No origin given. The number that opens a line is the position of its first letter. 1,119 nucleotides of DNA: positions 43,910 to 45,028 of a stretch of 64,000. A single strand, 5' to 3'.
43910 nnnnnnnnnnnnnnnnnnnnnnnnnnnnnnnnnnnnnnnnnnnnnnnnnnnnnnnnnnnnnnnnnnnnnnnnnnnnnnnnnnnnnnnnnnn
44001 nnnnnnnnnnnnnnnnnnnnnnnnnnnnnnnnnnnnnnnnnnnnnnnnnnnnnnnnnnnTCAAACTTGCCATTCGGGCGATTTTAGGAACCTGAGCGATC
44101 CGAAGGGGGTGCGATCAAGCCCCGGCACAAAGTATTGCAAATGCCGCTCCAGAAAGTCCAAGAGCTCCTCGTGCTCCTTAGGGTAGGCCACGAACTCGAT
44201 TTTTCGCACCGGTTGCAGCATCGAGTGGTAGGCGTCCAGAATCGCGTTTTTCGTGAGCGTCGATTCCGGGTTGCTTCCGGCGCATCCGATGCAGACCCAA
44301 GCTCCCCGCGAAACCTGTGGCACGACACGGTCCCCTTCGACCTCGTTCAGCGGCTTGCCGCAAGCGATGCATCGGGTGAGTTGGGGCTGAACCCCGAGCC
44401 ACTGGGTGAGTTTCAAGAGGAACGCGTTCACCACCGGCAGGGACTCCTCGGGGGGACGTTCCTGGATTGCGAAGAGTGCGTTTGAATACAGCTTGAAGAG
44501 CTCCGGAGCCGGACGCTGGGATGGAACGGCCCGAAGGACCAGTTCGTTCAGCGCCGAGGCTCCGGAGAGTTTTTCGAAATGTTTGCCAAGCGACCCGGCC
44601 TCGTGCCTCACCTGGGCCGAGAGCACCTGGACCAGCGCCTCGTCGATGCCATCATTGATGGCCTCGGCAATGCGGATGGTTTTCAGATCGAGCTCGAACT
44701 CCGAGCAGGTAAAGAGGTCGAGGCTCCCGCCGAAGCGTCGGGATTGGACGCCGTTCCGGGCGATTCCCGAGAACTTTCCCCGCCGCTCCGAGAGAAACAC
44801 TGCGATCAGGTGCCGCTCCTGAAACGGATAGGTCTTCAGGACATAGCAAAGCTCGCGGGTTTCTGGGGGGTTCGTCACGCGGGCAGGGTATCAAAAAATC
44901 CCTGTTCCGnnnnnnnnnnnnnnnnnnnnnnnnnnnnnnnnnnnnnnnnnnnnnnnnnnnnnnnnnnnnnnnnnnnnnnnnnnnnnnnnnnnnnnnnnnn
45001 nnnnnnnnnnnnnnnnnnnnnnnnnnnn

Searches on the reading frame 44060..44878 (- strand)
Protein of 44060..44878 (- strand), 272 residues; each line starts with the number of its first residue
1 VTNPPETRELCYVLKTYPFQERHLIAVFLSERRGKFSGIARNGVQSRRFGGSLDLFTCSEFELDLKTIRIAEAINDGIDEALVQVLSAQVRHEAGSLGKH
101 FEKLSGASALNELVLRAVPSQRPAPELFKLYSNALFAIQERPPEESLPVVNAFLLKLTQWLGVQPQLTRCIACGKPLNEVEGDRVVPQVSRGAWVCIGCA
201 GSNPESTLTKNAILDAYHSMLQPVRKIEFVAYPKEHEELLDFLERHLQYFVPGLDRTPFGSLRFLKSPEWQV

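Call 64: search_protein_families(library=pfam, proteins=[window:44060-44878:-], max_evalue=0.00001)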
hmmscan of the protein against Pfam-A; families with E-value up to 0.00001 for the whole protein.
window:44060-44878:- (272 aa): 2 families
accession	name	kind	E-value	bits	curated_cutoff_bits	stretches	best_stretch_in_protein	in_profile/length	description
PF02565.21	RecO_C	-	3.6e-21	76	22.1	1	100-249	3-147/157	Recombination protein O C terminal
PF11967.14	RecO_N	-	4.2e-11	43.1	27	1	8-74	5-77/80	Recombination protein O N terminal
